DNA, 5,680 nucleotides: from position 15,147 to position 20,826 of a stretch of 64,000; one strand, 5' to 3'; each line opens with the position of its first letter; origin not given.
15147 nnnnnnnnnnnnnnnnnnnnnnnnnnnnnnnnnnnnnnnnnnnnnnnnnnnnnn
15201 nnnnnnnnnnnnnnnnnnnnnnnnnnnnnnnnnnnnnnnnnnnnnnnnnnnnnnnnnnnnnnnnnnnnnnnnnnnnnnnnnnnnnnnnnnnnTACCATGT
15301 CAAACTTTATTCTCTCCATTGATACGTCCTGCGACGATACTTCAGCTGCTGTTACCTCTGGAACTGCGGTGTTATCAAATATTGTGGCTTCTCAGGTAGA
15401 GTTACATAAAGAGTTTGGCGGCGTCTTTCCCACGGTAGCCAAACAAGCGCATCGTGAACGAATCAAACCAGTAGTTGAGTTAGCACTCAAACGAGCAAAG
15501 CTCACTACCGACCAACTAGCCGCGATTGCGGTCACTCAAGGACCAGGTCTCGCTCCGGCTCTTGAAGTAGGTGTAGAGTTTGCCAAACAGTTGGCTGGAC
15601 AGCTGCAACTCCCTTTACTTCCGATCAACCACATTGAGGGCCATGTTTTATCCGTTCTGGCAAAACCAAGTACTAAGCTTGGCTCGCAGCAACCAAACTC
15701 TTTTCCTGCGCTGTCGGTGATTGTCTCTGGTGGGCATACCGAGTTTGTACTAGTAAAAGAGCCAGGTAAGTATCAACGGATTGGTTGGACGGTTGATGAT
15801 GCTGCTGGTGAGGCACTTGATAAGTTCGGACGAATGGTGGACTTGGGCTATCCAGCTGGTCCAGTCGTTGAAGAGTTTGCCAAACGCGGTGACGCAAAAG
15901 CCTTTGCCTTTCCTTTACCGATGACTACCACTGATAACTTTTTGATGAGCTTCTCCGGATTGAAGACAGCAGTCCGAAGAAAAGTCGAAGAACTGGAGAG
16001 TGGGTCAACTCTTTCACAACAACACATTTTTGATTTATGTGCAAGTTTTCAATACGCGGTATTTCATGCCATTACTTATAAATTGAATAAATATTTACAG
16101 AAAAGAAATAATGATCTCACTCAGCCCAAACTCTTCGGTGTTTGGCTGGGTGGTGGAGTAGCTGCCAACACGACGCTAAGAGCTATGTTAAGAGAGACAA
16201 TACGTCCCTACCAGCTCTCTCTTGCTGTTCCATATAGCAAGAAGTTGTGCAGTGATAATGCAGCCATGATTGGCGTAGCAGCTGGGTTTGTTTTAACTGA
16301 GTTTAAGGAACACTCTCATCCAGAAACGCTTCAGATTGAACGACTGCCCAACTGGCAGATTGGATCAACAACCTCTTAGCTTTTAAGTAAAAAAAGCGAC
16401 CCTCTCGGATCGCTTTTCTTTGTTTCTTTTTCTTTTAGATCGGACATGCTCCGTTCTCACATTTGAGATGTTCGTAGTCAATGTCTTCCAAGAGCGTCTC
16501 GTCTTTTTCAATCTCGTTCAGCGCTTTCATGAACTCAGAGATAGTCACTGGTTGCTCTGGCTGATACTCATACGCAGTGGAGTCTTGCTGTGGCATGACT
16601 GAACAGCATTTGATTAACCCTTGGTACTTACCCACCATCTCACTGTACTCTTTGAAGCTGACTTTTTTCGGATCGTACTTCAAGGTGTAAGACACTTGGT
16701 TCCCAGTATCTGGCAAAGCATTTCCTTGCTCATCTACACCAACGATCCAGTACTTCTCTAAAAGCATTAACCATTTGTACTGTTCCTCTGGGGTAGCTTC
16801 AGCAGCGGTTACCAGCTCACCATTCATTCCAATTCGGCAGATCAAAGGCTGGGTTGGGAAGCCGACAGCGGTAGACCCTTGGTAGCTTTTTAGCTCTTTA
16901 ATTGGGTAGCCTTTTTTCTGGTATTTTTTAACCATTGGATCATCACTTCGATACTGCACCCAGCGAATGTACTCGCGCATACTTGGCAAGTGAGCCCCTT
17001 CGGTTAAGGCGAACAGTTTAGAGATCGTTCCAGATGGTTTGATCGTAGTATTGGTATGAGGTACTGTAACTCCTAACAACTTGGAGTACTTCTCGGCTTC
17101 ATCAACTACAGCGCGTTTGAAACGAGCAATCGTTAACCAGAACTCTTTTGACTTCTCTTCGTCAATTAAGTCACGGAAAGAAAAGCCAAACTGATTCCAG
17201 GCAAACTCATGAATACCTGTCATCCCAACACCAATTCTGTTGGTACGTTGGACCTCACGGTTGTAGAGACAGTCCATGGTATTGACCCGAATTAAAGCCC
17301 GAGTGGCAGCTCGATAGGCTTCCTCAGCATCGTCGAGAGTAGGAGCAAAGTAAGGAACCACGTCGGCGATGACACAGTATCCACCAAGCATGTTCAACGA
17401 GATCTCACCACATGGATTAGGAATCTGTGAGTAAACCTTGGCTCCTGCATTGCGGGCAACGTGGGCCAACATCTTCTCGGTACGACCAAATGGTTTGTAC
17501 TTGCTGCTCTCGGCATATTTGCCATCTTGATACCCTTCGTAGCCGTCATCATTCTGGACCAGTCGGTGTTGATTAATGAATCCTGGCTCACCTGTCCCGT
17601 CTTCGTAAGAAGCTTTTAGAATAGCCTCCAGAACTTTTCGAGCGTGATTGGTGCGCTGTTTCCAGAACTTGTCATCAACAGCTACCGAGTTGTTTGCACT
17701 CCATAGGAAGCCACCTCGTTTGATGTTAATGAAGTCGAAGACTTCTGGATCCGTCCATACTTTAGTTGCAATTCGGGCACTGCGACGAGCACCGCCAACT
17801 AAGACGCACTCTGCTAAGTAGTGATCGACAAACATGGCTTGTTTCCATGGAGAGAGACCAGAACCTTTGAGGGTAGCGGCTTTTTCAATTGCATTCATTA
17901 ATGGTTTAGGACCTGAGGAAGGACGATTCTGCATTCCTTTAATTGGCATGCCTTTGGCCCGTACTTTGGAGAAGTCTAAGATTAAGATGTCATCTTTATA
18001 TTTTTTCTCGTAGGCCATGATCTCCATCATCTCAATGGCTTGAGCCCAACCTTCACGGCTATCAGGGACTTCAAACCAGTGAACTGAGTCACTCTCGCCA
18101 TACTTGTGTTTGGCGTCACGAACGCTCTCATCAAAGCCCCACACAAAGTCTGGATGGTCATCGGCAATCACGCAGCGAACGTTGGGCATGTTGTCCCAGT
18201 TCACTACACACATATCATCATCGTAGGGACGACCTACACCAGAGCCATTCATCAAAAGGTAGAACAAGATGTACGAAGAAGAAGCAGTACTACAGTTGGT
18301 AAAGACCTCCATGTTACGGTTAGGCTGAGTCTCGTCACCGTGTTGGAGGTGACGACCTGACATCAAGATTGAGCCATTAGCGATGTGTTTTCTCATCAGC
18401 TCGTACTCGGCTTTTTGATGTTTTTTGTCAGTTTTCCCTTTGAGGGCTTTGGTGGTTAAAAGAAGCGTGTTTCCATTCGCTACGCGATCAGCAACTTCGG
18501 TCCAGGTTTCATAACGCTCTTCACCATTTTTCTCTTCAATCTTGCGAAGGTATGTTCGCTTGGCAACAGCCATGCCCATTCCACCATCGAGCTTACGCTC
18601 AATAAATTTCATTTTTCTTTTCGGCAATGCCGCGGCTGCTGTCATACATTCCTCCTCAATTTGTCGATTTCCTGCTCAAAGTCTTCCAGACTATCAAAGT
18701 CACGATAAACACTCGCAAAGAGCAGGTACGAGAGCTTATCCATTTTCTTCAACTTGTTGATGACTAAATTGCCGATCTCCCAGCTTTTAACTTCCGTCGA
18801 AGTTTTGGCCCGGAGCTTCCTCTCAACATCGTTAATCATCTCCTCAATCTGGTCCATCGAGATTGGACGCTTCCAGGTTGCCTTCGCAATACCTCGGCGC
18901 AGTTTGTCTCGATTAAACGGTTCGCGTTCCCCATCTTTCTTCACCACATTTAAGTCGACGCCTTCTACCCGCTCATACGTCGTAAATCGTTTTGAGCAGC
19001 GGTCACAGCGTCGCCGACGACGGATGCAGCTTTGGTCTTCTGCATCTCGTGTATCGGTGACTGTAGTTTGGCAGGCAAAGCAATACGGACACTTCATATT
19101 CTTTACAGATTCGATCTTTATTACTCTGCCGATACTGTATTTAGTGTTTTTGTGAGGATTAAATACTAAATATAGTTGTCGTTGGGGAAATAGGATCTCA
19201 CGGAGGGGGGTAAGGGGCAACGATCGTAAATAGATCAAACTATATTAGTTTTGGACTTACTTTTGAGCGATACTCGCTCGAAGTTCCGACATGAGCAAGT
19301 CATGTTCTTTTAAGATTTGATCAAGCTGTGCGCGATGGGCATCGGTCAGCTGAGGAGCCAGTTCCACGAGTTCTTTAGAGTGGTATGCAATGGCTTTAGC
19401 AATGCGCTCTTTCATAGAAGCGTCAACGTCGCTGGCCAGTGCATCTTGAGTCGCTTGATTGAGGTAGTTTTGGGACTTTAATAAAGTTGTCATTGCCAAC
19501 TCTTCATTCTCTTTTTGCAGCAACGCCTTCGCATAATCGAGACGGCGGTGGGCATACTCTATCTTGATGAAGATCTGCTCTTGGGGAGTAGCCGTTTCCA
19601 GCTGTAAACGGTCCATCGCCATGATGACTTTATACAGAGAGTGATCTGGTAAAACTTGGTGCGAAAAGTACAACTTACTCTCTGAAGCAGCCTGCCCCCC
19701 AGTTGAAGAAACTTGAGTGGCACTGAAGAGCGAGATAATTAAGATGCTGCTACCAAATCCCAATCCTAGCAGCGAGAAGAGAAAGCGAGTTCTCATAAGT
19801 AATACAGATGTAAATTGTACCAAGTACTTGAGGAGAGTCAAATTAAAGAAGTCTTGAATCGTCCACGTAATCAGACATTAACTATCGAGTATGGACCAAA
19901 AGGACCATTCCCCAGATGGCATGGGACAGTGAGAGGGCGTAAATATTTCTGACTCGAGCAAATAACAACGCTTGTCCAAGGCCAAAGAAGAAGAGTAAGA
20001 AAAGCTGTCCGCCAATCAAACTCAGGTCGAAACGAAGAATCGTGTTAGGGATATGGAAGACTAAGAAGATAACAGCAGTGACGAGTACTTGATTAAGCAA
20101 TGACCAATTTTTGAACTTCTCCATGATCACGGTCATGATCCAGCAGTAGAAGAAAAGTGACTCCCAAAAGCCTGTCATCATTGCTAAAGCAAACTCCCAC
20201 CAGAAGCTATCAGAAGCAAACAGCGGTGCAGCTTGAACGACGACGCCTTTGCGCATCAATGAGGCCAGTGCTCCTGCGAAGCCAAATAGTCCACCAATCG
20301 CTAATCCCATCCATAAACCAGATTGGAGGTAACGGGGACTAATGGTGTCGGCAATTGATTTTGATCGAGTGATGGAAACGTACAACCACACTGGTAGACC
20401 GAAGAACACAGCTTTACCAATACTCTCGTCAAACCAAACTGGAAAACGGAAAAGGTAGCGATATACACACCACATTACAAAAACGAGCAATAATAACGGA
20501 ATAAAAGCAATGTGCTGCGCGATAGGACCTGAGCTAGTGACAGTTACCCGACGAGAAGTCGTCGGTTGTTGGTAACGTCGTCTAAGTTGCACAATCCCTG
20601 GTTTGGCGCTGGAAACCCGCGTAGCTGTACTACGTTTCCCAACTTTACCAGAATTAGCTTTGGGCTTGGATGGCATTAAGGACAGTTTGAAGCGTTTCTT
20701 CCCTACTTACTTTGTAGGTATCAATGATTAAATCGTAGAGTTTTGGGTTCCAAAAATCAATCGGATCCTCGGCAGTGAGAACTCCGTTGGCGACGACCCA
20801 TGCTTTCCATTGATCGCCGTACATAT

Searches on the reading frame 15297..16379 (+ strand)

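Call 10: search_protein_families(library=pfam, proteins=[window:15297-16379:+], max_evalue=0.001)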
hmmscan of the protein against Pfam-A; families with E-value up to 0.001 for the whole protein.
window:15297-16379:+ (360 aa): 1 family
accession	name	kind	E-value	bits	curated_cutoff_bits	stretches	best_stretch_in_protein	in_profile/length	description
PF00814.31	TsaD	-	3.4e-80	270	24.8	1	25-326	2-263/264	tRNA N6-adenosine threonylcarbamoyltransferase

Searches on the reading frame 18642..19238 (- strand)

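Call 11: search_protein_families(library=pfam, proteins=[window:18642-19238:-], max_evalue=0.001)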
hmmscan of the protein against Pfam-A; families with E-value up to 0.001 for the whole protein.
window:18642-19238:- (198 aa): 2 families
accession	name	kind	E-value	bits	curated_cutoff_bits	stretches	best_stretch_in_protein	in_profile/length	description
PF03477.21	ATP-cone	-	2e-21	76.8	25.8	1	97-182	2-86/88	ATP cone domain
PF22811.2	Zn_ribbon_NrdR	-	3.4e-15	56.1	27.2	1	48-89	1-42/42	Transcriptional repressor NrdR-like, N-terminal domain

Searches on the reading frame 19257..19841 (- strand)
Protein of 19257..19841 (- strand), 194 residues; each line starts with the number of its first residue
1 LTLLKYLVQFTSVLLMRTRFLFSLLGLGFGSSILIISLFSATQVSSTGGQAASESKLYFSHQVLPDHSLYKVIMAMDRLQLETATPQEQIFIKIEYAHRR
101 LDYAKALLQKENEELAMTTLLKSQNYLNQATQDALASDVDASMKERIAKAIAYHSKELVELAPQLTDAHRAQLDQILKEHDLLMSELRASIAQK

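Call 11: search_protein_families(library=pfam, proteins=[window:19257-19841:-], max_evalue=0.001)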
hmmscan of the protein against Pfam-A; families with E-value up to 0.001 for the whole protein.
window:19257-19841:- (194 aa): 1 family
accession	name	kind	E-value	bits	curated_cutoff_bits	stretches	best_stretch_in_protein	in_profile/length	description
PF18915.5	DUF5667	-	1e-08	35.9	27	1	63-165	2-96/99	Domain of unknown function (DUF5667)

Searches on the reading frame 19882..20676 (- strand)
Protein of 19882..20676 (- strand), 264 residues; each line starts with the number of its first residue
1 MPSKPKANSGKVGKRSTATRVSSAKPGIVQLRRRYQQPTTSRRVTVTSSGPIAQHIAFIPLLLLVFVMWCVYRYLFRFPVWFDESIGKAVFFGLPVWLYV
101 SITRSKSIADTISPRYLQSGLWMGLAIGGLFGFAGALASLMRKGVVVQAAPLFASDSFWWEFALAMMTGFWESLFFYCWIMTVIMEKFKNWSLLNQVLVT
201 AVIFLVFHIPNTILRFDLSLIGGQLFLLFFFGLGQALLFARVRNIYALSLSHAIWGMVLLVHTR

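Call 11: search_protein_families(library=pfam, proteins=[window:19882-20676:-], max_evalue=0.001)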
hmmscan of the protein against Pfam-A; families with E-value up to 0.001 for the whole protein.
window:19882-20676:- (264 aa): 1 family
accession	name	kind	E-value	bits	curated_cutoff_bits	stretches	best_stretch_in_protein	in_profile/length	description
PF02517.21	Rce1-like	-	2.4e-08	34.6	22.4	1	157-256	4-91/93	Type II CAAX prenyl endopeptidase Rce1-like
